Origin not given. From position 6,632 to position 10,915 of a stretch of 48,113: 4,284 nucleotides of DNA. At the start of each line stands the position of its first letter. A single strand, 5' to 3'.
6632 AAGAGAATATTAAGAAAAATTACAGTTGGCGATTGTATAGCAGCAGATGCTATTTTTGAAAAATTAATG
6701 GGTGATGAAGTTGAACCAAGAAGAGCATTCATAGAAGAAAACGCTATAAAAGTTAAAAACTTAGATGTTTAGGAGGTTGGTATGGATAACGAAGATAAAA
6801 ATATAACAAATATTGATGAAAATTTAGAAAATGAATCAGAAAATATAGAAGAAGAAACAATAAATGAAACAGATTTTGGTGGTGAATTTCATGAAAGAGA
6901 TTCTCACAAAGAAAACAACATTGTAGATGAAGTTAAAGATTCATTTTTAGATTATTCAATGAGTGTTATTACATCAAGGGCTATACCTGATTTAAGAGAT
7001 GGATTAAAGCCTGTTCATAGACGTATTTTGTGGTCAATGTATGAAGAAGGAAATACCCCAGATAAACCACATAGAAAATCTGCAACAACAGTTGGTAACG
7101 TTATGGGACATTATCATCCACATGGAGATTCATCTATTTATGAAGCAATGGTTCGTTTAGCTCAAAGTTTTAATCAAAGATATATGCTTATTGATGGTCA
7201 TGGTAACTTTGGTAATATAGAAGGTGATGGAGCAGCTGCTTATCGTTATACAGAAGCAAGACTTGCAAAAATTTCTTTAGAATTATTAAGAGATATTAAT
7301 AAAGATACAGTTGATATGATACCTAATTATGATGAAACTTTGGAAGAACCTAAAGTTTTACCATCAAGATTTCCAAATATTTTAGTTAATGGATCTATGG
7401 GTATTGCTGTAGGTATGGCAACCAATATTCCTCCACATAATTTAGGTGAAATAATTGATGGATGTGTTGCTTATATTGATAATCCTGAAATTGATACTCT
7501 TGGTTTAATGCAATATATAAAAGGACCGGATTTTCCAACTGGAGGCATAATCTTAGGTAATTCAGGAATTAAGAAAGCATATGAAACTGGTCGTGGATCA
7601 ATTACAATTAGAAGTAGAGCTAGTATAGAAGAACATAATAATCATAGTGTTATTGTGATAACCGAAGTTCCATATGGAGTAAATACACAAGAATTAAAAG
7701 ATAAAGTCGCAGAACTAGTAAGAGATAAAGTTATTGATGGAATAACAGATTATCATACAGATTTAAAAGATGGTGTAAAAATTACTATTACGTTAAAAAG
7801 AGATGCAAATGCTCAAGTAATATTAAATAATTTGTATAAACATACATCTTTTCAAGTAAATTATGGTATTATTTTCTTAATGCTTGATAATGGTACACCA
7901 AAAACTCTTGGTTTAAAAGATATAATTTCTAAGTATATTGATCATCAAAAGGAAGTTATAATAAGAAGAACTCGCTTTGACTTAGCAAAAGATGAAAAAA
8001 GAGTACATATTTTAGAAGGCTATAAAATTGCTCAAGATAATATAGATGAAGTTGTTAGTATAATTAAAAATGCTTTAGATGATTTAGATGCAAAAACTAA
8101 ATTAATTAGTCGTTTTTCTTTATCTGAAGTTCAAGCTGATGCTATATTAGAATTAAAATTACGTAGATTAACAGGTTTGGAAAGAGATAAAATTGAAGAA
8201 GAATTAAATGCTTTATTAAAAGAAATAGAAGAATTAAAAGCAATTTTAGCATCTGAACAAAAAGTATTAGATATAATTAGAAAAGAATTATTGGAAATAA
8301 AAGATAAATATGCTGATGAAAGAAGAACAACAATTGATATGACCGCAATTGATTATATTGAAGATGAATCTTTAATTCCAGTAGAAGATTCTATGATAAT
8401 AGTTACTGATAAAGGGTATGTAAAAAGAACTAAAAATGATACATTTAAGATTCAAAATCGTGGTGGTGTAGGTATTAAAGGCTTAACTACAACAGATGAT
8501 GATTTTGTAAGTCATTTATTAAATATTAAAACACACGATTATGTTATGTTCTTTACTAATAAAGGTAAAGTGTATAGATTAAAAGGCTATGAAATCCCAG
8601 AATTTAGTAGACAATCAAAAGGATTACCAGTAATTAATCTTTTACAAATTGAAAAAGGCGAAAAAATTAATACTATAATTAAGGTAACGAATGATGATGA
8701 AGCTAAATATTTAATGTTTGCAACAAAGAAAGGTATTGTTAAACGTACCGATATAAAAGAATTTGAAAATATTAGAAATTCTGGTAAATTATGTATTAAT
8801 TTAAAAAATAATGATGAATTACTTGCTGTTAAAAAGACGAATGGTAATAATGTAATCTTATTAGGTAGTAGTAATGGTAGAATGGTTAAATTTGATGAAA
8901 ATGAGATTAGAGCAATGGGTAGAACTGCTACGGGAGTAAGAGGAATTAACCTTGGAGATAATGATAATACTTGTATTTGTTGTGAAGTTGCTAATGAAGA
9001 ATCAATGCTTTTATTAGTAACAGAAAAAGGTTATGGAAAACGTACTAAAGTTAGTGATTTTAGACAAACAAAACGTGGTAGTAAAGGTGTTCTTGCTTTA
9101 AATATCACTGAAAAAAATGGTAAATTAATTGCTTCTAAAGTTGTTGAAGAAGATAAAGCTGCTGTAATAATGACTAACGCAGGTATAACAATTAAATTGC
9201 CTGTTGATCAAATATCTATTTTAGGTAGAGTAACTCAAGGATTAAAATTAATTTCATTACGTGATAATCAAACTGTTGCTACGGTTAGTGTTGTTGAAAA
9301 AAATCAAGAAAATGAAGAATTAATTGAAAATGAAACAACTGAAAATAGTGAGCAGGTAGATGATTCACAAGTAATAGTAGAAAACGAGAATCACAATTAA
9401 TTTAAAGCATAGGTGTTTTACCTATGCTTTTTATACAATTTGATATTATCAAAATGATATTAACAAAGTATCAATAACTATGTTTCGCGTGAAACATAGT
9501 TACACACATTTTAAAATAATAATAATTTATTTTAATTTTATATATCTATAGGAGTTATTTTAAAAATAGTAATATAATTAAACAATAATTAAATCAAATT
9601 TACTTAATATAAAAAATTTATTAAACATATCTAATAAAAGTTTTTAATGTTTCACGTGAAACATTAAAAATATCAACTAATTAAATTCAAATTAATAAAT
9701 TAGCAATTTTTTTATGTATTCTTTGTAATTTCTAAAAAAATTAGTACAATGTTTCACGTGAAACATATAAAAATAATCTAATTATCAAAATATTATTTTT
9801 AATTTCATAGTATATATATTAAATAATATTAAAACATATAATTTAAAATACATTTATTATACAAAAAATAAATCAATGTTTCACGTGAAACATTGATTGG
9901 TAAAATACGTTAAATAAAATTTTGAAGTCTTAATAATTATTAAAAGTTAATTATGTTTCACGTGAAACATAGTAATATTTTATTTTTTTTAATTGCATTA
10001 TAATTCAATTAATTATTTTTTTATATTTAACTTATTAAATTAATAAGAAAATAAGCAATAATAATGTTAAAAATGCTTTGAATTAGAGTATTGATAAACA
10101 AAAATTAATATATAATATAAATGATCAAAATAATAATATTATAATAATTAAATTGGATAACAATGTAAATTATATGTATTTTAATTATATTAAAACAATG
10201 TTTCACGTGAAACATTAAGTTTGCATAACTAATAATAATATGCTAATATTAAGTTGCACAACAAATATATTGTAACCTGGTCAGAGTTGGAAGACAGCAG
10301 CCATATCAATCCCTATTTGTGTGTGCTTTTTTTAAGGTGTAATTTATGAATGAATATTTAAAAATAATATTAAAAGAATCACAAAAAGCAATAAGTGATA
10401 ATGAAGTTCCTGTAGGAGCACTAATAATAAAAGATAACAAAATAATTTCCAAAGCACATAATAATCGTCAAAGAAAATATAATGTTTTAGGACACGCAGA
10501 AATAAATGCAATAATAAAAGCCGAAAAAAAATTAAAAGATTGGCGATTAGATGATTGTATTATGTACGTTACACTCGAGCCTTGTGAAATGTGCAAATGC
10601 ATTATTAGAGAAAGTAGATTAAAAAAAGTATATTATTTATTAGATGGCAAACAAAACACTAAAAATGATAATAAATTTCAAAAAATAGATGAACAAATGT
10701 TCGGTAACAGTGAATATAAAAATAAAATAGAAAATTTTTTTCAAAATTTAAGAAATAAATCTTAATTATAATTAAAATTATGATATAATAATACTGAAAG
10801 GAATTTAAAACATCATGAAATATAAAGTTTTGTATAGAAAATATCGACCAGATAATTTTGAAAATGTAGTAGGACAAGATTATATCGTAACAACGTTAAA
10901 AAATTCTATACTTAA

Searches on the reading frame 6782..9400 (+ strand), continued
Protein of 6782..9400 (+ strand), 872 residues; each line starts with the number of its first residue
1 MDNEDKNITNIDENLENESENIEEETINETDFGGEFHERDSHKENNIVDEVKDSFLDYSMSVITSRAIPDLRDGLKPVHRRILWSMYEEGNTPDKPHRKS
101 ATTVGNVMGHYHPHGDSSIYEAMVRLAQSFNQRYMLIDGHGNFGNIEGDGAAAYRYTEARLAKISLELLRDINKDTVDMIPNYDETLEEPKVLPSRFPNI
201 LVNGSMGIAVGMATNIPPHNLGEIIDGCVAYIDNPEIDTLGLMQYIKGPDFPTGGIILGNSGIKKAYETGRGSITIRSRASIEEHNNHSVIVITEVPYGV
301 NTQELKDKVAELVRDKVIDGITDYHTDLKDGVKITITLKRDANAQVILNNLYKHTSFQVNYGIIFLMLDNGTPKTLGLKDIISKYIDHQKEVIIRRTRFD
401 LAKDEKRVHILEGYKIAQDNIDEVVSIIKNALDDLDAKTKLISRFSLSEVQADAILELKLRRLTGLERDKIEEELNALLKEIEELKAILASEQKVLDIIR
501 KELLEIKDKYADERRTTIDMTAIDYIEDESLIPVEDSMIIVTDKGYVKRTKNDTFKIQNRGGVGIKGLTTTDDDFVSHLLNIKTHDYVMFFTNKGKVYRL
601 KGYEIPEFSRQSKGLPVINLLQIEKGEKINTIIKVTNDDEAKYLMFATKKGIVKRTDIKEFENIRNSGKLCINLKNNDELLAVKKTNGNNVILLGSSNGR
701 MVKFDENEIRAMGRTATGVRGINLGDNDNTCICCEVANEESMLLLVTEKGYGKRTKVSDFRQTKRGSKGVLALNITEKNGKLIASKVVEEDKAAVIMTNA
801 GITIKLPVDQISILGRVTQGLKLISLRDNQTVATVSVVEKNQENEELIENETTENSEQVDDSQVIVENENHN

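Call 36: find_homologous_proteins(query=L044:1118-1741:-, max_evalue=1e-30)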
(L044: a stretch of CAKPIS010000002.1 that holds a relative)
Query L044:1118-1741:- (207 aa): 3184 proteins with E <= 1e-30 among 3625 candidates; the best 120 are listed.
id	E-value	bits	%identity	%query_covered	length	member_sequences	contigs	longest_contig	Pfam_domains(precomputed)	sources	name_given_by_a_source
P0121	2.1e-124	430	100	100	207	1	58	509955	PF01424.29,PF14804.12,PF13083.14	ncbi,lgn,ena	-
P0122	2.9e-124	430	100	100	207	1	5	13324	PF01424.29,PF14804.12,PF13083.14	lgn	-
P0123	4.5e-124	429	100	100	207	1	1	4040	PF01424.29,PF14804.12,PF13083.14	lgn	-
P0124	5.8e-124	429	100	100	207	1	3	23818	PF01424.29,PF14804.12,PF13083.14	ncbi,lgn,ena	-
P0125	8.1e-124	429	99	100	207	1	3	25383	PF01424.29,PF14804.12,PF13083.14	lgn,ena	-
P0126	8.3e-124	428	100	100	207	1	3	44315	PF01424.29,PF13083.14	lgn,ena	-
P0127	9.6e-124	428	100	100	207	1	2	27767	PF01424.29,PF14804.12,PF13083.14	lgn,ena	-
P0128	9.8e-124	428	100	100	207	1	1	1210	PF01424.29,PF13083.14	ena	-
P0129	1.0e-123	428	100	100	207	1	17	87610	PF01424.29,PF14804.12,PF13083.14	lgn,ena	-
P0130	1.3e-123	428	100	100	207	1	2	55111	PF01424.29,PF14804.12,PF13083.14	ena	-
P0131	1.8e-123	427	99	100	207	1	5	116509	PF01424.29,PF14804.12,PF13083.14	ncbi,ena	-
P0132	2.6e-123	427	99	100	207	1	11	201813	PF01424.29,PF14804.12,PF13083.14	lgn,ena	-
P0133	3.5e-123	426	99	100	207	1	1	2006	PF01424.29,PF14804.12,PF13083.14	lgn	-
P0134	5.4e-123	426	99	100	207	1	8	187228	PF01424.29,PF14804.12,PF13083.14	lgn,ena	-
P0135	7.6e-123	425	98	100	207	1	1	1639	PF01424.29,PF14804.12,PF13083.14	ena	-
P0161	1.5e-95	336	74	100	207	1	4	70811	PF01424.29,PF14804.12,PF13083.14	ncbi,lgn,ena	-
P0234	3.2e-93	329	74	100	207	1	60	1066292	PF01424.29,PF14804.12,PF13083.14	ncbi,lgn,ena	-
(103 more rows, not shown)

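Call 37: find_encoding_contigs(protein=P0121, flank=10000, max_places=1)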
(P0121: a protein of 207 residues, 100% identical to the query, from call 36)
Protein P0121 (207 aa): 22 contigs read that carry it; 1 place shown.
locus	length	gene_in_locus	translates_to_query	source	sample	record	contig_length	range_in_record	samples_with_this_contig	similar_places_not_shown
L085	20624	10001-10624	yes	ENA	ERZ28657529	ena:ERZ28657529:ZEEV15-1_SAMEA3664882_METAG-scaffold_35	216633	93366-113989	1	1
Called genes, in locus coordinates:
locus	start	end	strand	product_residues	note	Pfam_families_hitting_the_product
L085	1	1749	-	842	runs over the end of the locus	PF00521:DNA_topoisoIV, PF03989:DNA_gyraseA_C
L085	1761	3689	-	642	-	PF02518:HATPase_c, PF00204:DNA_gyraseB, PF01751:Toprim, PF00986:DNA_gyraseB_C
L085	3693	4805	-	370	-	PF02463:SMC_N, PF11398:DUF2813 (faint), PF13175:AAA_15 (faint), PF13476:AAA_23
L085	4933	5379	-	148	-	PF06338:ComK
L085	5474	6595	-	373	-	PF00712:DNA_pol3_beta, PF02767:DNA_pol3_beta_2, PF02768:DNA_pol3_beta_3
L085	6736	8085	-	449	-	PF11638:DnaA_N, PF01695:IstB_IS21, PF00308:Bac_DnaA, PF13401:AAA_22 (faint), PF00004:AAA (faint), PF08299:Bac_DnaA_C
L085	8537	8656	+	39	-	PF00468:Ribosomal_L34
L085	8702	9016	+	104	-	PF00825:Ribonuclease_P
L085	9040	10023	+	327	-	PF02096:60KD_IMP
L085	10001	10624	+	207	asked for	PF14804:Jag_N (faint), PF13083:KH_KhpA-B, PF01424:R3H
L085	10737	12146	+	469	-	-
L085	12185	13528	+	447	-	PF10396:TrmE_N, PF12631:MnmE_helical, PF03193:RsgA_GTPase (faint), PF00350:Dynamin_N (faint), PF01926:MMR_HSR1, PF02421:FeoB_N, PF04548:AIG1 (weak)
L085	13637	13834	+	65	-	-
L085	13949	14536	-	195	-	PF14317:YcxB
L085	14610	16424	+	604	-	PF00890:FAD_binding_2 (faint), PF01134:GIDA, PF07992:Pyr_redox_2 (weak), PF21680:GIDA_C_1st, PF13932:SAM_GIDA_C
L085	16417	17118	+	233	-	PF02527:GidB, PF13847:Methyltransf_31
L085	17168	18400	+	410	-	-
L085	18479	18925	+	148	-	PF02502:LacAB_rpiB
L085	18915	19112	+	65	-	PF06612:DUF1146 (weak)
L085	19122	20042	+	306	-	PF08486:SpoIID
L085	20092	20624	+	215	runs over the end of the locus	PF01551:Peptidase_M23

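Call 38: find_encoding_contigs(protein=P0234, flank=10000, max_places=1)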
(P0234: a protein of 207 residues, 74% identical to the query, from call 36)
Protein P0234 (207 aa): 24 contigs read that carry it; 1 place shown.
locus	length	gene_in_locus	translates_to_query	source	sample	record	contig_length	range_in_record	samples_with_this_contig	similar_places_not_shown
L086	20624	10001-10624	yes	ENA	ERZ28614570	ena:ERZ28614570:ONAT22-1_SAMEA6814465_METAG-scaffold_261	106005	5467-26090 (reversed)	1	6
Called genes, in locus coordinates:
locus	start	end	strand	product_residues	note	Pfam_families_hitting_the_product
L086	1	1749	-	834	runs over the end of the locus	PF00521:DNA_topoisoIV, PF03989:DNA_gyraseA_C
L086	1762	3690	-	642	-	PF02518:HATPase_c, PF00204:DNA_gyraseB, PF01751:Toprim, PF00986:DNA_gyraseB_C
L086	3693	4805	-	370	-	PF02463:SMC_N, PF11398:DUF2813 (weak), PF13175:AAA_15 (faint), PF13476:AAA_23 (weak), PF02463:SMC_N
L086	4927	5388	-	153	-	PF06338:ComK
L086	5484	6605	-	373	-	PF00712:DNA_pol3_beta, PF02767:DNA_pol3_beta_2, PF02768:DNA_pol3_beta_3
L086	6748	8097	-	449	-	PF11638:DnaA_N, PF00308:Bac_DnaA, PF01695:IstB_IS21, PF13401:AAA_22 (faint), PF00004:AAA (faint), PF08299:Bac_DnaA_C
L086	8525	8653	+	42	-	PF00468:Ribosomal_L34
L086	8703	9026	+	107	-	PF00825:Ribonuclease_P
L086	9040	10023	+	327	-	PF02096:60KD_IMP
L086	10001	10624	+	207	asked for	PF14804:Jag_N, PF13083:KH_KhpA-B, PF01424:R3H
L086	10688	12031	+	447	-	PF10396:TrmE_N, PF12631:MnmE_helical, PF03193:RsgA_GTPase (faint), PF00350:Dynamin_N (faint), PF01926:MMR_HSR1, PF02421:FeoB_N, PF04548:AIG1 (weak)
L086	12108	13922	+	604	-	PF00890:FAD_binding_2 (faint), PF01134:GIDA, PF07992:Pyr_redox_2 (weak), PF12831:FAD_oxidored (weak), PF21680:GIDA_C_1st, PF13932:SAM_GIDA_C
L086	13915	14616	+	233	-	PF02527:GidB, PF13847:Methyltransf_31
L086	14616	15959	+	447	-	-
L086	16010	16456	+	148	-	PF02502:LacAB_rpiB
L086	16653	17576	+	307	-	PF08486:SpoIID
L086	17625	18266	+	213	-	PF01551:Peptidase_M23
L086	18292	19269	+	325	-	PF00022:Actin (weak), PF06723:MreB_Mbl, PF00012:HSP70 (weak), PF14450:FtsA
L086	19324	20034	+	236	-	PF00072:Response_reg, PF04397:LytTR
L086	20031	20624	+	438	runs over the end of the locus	PF14689:SPOB_a (faint), PF14501:HATPase_c_5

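Call 40: search_protein_families(library=pfam, proteins=[L085:17168-18400:+, L086:14616-15959:+, L085:10737-12146:+, L081:10629-11267:+, L081:11287-11967:+, L081:11987-12502:+, L081:12522-13064:+, L081:18525-20108:+], max_evalue=0.01)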
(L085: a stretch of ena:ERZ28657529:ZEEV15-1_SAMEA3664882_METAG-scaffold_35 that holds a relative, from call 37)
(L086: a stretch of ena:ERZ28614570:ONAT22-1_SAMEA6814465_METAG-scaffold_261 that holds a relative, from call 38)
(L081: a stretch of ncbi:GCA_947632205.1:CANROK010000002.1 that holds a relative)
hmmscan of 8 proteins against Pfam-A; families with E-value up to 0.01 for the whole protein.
L085:17168-18400:+ (410 aa): 0 families

L086:14616-15959:+ (447 aa): 0 families

L085:10737-12146:+ (469 aa): 0 families

L081:10629-11267:+ (212 aa): 0 families

L081:11287-11967:+ (226 aa): 2 families
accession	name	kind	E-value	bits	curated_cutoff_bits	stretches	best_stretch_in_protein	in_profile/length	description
PF13851.11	GAS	-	0.0042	17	32.3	1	133-208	81-156/200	Growth-arrest specific micro-tubule binding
PF01920.25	Prefoldin_2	-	0.0058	17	27.6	1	134-180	59-105/106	Prefoldin subunit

L081:11987-12502:+ (171 aa): 0 families

L081:12522-13064:+ (180 aa): 0 families

L081:18525-20108:+ (527 aa): 0 families

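Call 59: find_encoding_contigs(protein=P0115, flank=10000, max_places=1)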
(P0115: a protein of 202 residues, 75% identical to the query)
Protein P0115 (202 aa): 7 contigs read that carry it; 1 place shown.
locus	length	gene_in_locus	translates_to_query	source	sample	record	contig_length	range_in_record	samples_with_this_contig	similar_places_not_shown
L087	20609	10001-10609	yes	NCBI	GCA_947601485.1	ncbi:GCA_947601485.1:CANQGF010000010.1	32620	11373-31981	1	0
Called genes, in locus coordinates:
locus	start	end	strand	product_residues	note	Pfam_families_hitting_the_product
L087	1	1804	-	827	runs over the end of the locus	PF00521:DNA_topoisoIV, PF03989:DNA_gyraseA_C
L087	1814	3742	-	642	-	PF02518:HATPase_c, PF00204:DNA_gyraseB, PF01751:Toprim, PF00986:DNA_gyraseB_C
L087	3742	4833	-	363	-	PF02463:SMC_N, PF13476:AAA_23 (weak), PF13514:AAA_27 (faint), PF13304:AAA_21 (faint), PF10088:DUF2326 (weak)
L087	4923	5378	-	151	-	PF06338:ComK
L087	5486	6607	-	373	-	PF00712:DNA_pol3_beta, PF02767:DNA_pol3_beta_2, PF02768:DNA_pol3_beta_3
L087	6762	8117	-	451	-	PF11638:DnaA_N, PF00308:Bac_DnaA, PF01637:ATPase_2, PF01695:IstB_IS21 (weak), PF09848:SLFN-g3_helicase (weak), PF13173:AAA_14 (weak), PF13401:AAA_22 (weak), PF08299:Bac_DnaA_C, +1 more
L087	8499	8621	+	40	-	PF00468:Ribosomal_L34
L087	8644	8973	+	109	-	PF00825:Ribonuclease_P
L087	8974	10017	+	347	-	PF02096:60KD_IMP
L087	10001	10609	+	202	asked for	PF13083:KH_KhpA-B (weak), PF01424:R3H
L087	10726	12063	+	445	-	PF10396:TrmE_N, PF00350:Dynamin_N (faint), PF12631:MnmE_helical, PF01926:MMR_HSR1, PF02421:FeoB_N, PF04548:AIG1 (weak)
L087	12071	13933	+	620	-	PF00890:FAD_binding_2 (faint), PF01134:GIDA, PF12831:FAD_oxidored (faint), PF21680:GIDA_C_1st, PF13932:SAM_GIDA_C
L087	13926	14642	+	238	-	PF02527:GidB, PF05175:MTS (weak), PF13847:Methyltransf_31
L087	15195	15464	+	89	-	-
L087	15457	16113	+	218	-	-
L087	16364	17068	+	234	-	-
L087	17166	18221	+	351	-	PF02195:ParB_N, PF17762:HTH_ParB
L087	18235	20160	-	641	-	PF00912:Transgly, PF00905:Transpeptidase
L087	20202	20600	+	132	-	-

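Call 60: find_encoding_contigs(protein=P0161, flank=10000, max_places=1)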
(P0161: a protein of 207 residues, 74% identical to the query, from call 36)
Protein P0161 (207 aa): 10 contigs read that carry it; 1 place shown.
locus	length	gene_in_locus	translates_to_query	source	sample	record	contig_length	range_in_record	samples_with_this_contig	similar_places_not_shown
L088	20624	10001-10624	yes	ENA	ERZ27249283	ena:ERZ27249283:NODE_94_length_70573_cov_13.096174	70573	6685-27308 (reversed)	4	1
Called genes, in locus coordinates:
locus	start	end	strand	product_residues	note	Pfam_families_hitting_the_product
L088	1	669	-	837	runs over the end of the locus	PF00521:DNA_topoisoIV, PF03989:DNA_gyraseA_C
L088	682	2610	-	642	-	PF02518:HATPase_c, PF00204:DNA_gyraseB, PF01751:Toprim, PF00986:DNA_gyraseB_C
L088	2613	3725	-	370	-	PF02463:SMC_N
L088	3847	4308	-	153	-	PF06338:ComK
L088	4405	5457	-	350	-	-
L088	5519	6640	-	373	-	PF00712:DNA_pol3_beta, PF02767:DNA_pol3_beta_2, PF02768:DNA_pol3_beta_3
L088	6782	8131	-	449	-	PF11638:DnaA_N, PF01695:IstB_IS21, PF00308:Bac_DnaA, PF13401:AAA_22 (faint), PF00004:AAA (weak), PF08299:Bac_DnaA_C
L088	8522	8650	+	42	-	PF00468:Ribosomal_L34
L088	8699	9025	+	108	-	PF00825:Ribonuclease_P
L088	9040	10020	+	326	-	PF02096:60KD_IMP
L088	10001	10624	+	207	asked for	PF14804:Jag_N (weak), PF13083:KH_KhpA-B, PF01424:R3H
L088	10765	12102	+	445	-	-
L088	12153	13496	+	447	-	PF10396:TrmE_N, PF12631:MnmE_helical, PF00350:Dynamin_N (faint), PF01926:MMR_HSR1, PF02421:FeoB_N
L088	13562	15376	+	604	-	PF00890:FAD_binding_2 (faint), PF01134:GIDA, PF07992:Pyr_redox_2 (weak), PF12831:FAD_oxidored (weak), PF21680:GIDA_C_1st, PF13932:SAM_GIDA_C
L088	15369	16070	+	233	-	PF02527:GidB, PF13847:Methyltransf_31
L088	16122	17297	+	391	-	-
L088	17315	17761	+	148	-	PF02502:LacAB_rpiB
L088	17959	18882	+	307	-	PF08486:SpoIID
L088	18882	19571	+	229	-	PF25984:BSH_YknX (faint), PF01551:Peptidase_M23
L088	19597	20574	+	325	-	PF00022:Actin, PF06723:MreB_Mbl, PF14450:FtsA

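Call 61: search_protein_families(library=pfam, proteins=[L087:17166-18221:+], max_evalue=0.0001)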
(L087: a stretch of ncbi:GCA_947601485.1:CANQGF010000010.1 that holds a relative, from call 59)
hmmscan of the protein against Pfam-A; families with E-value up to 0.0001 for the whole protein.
L087:17166-18221:+ (351 aa): 2 families
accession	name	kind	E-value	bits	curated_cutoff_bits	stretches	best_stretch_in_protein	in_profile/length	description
PF02195.25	ParB_N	-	8.6e-34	115.9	26.3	1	10-102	2-95/95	ParB N-terminal domain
PF17762.8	HTH_ParB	-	2.2e-31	108.5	22.6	1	105-204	2-101/102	ParB HTH domain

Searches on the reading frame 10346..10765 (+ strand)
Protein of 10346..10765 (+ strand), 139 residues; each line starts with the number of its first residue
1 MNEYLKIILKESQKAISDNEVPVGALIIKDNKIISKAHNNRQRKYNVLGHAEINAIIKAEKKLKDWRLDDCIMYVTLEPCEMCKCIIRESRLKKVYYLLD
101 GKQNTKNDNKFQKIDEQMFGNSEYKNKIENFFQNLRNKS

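Call 8: search_protein_families(library=ncbifam, proteins=[window:10346-10765:+], max_evalue=0.00001)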
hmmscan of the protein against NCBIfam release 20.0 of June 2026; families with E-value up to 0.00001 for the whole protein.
window:10346-10765:+ (139 aa): 4 families
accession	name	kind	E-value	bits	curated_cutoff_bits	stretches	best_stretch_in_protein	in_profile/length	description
NF008113.2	PRK10860.1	equivalog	2.3e-21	76.3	150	1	4-97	10-103/165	tRNA adenosine(34) deaminase TadA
TIGR00326.1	eubact_ribD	equivalog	1.1e-09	38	156.35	1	12-81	8-70/343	bifunctional diaminohydroxyphosphoribosylaminopyrimidine deaminase/5-amino-6-(5-phosphoribosylamino)uracil reductase RibD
TIGR02571.1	ComEB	equivalog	6.3e-08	32.7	219.45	0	50-107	69-124/151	ComE operon protein 2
NF041025.1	antiphage_deaminase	equivalog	4.9e-07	29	400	1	34-98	323-386/437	anti-phage dCTP deaminase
